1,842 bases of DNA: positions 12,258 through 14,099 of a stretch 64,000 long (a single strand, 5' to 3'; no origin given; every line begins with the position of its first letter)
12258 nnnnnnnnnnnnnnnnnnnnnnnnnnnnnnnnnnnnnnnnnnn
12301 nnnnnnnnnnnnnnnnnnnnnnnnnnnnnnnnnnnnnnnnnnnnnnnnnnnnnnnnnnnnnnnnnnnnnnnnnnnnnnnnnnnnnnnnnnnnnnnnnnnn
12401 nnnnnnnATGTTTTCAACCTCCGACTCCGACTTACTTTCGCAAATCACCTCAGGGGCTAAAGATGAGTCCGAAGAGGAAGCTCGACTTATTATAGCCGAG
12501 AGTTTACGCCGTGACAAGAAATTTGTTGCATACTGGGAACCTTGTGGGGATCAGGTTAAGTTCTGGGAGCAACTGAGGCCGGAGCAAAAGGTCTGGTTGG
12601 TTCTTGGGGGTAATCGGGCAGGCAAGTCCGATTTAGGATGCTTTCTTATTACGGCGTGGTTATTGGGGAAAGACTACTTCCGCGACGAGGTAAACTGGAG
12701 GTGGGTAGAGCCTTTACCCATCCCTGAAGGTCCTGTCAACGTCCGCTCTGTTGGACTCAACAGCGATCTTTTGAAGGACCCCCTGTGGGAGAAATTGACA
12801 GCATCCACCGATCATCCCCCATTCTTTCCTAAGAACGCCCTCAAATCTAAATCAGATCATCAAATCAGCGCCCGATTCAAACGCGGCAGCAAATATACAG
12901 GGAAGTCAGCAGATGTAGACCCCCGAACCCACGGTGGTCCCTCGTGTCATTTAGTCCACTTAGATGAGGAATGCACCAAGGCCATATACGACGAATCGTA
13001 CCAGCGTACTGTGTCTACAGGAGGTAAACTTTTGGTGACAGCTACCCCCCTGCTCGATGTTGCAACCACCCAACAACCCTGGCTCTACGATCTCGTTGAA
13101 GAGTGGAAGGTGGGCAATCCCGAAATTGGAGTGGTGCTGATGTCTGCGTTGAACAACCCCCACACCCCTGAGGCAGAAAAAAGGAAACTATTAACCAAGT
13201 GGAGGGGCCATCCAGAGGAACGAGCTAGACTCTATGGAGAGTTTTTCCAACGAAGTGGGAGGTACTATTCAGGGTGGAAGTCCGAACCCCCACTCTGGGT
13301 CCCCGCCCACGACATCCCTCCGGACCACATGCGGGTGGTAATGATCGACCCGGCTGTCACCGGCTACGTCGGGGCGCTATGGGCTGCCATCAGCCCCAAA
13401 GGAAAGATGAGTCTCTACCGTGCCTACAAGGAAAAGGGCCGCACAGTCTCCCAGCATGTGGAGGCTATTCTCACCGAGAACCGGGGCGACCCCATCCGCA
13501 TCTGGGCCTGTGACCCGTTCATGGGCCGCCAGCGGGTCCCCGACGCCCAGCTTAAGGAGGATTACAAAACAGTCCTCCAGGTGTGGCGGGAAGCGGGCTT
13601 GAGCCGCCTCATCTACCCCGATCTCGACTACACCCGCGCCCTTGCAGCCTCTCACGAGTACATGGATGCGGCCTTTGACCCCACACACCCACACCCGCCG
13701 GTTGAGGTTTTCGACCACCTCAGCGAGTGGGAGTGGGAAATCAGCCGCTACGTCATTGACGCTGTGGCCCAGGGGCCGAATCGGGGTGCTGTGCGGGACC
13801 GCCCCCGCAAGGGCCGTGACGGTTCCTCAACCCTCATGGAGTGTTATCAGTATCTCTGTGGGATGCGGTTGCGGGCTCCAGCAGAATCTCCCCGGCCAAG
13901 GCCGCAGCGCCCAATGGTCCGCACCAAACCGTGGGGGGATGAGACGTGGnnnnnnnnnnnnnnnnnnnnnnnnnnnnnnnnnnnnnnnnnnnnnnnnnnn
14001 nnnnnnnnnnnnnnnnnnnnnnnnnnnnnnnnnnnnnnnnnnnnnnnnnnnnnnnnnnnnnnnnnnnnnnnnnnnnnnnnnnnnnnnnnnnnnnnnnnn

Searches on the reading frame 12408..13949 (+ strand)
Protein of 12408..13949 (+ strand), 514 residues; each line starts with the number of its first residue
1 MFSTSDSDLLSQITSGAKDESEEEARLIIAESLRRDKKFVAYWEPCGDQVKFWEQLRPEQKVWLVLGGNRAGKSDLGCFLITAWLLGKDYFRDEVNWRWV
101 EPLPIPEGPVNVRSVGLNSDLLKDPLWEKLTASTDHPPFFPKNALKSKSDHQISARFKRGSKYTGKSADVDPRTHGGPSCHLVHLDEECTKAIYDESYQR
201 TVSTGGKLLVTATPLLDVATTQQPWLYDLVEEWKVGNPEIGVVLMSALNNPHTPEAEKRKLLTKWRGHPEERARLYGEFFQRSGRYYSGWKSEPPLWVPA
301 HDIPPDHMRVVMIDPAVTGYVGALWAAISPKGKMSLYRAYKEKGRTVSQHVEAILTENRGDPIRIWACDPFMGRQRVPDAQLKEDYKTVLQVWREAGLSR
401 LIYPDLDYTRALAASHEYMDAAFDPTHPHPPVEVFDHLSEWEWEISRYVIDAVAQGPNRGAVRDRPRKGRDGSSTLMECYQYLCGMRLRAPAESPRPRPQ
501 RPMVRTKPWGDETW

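Call 36: find_related_loci(query=window:12408-13949:+, collection=viral_contigs, flank=10000)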
Query window:12408-13949:+ (514 aa) in viral_contigs; peptide patterns used: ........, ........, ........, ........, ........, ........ (x = any residue, [..] = any of these).
2 stretches matched a pattern, but none encodes a relative of the query by tblastn (E <= 1e-3).
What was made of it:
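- Tried and rejected: The terminase found no relative in IMG/VR (call 36).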

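Call 76: search_dna_similar(query=window:12408-13949:+, collection=phages, mode=protein, max_rows=10)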
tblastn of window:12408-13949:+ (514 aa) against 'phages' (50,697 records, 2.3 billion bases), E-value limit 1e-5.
Records with a match: 120; places in all: 122; records where one place covers at least 80% of the query: 3.
Best place of each record, by identity: <60% 120.
By first word of the organism name: Pseudomonas 105; Arthrobacter 8; Caudoviricetes 4; Bruynoghevirus 2; Cellulosimicrobium 1.
By host as written in the record: Pseudomonas aeruginosa 39; Pseudomonas aeruginosa PAO1 16; - 14; Arthrobacter sp. ATCC 21022 8; Pseudomonas sp. 7; Pseudomonas aeruginosa strain PAO1 deltafliF 4; Pseudomonas fluorescens 3; Pseudomonas aeruginosa ATCC 27853 3; and 22 more.
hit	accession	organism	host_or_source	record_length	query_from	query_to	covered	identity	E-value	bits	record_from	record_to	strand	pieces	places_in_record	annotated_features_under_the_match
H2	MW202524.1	Caudoviricetes sp.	Manatee Spring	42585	2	484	94%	21.7%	3e-12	76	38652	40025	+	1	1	large terminase protein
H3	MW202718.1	Caudoviricetes sp.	Manatee Spring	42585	2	484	94%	21.7%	3e-12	76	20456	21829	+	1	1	large terminase protein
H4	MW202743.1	Caudoviricetes sp.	Manatee Spring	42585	2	484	94%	21.7%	4e-12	75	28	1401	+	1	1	large terminase protein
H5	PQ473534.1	Pseudomonas phage JB8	Pseudomonas sp.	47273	20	404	75%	25.2%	5e-10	69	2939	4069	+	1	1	hypothetical protein (x2)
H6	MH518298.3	Pseudomonas phage SCYZ1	Pseudomonas fluorescens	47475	20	363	67%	26.4%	2e-10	69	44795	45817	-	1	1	terminase large subunit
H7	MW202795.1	Caudoviricetes sp.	Manatee Spring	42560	12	372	70%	25.1%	1e-9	67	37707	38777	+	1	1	large terminase protein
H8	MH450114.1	Arthrobacter phage Brad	Arthrobacter sp. ATCC 21022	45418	40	376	66%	26.9%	1e-13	80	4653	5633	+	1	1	10: terminase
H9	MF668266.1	Arthrobacter phage Adat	Arthrobacter sp. ATCC 21022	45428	40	376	66%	26.9%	1e-13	80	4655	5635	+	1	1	terminase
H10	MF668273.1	Arthrobacter phage GurgleFerb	Arthrobacter sp. ATCC 21022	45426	40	376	66%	26.9%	1e-13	80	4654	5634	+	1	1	terminase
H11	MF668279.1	Arthrobacter phage Nellie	Arthrobacter sp. ATCC 21022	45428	40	376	66%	26.9%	1e-13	80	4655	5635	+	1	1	terminase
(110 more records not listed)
